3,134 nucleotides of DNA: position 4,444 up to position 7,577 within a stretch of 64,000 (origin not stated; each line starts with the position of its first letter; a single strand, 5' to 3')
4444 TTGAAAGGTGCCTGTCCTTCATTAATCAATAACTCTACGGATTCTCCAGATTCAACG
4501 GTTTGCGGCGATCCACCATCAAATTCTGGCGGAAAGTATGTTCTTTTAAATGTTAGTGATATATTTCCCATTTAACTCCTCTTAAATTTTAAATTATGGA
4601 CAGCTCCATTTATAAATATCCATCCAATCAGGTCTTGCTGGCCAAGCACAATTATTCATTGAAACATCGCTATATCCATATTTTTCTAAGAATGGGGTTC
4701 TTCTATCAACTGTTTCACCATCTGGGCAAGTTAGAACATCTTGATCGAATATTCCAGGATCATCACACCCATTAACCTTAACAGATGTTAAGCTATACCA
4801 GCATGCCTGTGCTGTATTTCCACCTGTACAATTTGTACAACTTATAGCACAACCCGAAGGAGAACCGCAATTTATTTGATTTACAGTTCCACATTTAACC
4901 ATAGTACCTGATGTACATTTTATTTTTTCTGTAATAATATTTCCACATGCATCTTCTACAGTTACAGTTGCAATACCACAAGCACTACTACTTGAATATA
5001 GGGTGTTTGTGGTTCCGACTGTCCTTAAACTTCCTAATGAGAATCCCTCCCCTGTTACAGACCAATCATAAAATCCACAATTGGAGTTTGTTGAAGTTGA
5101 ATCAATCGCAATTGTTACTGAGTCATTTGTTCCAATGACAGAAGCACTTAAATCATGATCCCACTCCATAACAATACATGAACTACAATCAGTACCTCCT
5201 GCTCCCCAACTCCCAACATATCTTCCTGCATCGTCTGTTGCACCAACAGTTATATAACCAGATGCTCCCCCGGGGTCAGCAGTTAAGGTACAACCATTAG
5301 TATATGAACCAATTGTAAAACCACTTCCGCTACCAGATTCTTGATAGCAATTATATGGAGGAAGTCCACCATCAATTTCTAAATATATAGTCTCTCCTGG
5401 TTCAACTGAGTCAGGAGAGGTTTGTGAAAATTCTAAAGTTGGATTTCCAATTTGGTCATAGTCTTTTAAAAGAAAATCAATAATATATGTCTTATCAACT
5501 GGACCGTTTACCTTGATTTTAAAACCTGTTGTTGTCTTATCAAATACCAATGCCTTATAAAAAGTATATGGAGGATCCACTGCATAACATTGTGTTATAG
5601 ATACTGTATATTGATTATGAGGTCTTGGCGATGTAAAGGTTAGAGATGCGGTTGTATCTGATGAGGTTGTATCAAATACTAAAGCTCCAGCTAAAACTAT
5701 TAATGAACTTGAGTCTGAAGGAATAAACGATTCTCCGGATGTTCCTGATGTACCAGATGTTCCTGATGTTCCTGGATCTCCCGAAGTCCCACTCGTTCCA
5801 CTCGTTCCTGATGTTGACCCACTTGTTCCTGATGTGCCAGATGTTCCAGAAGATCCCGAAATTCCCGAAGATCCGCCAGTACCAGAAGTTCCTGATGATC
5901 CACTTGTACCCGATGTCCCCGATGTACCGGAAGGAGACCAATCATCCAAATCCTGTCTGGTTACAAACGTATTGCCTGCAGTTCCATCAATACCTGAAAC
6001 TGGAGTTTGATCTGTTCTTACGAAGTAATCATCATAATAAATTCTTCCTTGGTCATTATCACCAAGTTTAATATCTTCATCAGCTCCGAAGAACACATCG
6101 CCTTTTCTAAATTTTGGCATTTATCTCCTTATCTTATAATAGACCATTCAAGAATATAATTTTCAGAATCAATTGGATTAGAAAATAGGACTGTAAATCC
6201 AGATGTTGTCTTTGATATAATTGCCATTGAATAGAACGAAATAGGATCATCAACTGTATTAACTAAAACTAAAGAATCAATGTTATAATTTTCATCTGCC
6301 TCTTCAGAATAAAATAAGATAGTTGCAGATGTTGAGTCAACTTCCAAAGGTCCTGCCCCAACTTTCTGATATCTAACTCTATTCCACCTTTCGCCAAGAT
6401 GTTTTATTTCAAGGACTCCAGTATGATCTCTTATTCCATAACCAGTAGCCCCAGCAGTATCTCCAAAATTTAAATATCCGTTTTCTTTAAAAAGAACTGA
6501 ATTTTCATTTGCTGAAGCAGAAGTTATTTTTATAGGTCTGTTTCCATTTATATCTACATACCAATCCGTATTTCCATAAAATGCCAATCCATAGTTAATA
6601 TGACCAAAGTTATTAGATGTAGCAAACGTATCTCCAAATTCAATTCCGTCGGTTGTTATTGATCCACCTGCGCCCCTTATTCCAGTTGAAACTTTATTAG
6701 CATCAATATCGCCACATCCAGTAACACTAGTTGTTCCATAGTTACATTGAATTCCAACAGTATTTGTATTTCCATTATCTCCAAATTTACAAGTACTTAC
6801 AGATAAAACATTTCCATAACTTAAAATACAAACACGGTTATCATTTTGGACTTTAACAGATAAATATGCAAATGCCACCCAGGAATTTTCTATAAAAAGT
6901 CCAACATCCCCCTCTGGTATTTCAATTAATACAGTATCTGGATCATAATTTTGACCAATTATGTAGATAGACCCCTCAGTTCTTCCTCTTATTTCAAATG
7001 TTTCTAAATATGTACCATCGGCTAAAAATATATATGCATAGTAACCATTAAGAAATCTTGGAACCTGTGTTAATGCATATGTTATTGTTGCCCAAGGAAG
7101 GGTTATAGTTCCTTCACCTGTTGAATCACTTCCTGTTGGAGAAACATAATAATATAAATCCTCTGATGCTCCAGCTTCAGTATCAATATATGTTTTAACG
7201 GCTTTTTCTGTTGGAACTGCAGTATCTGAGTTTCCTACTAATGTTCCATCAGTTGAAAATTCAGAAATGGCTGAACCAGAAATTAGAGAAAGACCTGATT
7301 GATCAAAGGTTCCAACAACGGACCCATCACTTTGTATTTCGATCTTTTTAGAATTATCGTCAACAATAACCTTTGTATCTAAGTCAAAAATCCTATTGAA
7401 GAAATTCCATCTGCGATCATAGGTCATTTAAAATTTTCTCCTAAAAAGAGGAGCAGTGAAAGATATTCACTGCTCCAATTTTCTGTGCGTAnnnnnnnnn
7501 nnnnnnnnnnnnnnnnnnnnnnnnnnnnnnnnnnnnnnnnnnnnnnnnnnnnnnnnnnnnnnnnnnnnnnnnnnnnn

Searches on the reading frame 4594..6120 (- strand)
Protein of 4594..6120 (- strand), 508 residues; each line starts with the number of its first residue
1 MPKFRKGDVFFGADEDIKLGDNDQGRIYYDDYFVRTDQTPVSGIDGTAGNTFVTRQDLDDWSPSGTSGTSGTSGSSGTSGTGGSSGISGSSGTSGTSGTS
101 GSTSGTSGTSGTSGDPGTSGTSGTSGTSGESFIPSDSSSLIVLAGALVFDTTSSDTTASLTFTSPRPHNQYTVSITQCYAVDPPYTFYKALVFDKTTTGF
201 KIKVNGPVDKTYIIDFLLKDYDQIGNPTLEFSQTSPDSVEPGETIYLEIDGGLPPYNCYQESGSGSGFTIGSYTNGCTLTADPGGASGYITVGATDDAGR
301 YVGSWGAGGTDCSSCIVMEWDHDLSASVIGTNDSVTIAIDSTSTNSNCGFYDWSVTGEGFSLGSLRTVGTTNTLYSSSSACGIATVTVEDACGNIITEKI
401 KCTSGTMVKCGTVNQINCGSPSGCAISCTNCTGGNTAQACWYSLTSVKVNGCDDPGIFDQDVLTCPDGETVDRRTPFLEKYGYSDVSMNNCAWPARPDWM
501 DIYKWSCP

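Call 97: search_protein_families(library=phrogs, proteins=[window:4594-6120:-], max_evalue=0.00001)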
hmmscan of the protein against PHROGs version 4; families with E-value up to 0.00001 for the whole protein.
window:4594-6120:- (508 aa): 4 families
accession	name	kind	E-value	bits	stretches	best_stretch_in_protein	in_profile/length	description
phrog_5073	-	tail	2.5e-11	44.3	1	61-131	293-365/519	tail fiber protein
phrog_18350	-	tail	7.3e-08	33.4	1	37-130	90-182/253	tail fiber protein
phrog_366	-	tail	2.3e-07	31.6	1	63-130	313-385/474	tail fiber protein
phrog_6320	-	tail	3.4e-06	27.1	1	64-129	94-161/745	tail fiber protein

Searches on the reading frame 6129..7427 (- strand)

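Call 97: search_protein_families(library=phrogs, proteins=[window:6129-7427:-], max_evalue=0.00001)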
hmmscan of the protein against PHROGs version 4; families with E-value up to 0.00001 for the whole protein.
window:6129-7427:- (432 aa): 2 families
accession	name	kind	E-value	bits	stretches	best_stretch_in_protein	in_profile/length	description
phrog_4577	-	tail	1.4e-13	51.8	1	74-181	103-208/340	tail protein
phrog_9851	-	tail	2.5e-11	43.1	1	51-85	1045-1079/1092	tail fiber protein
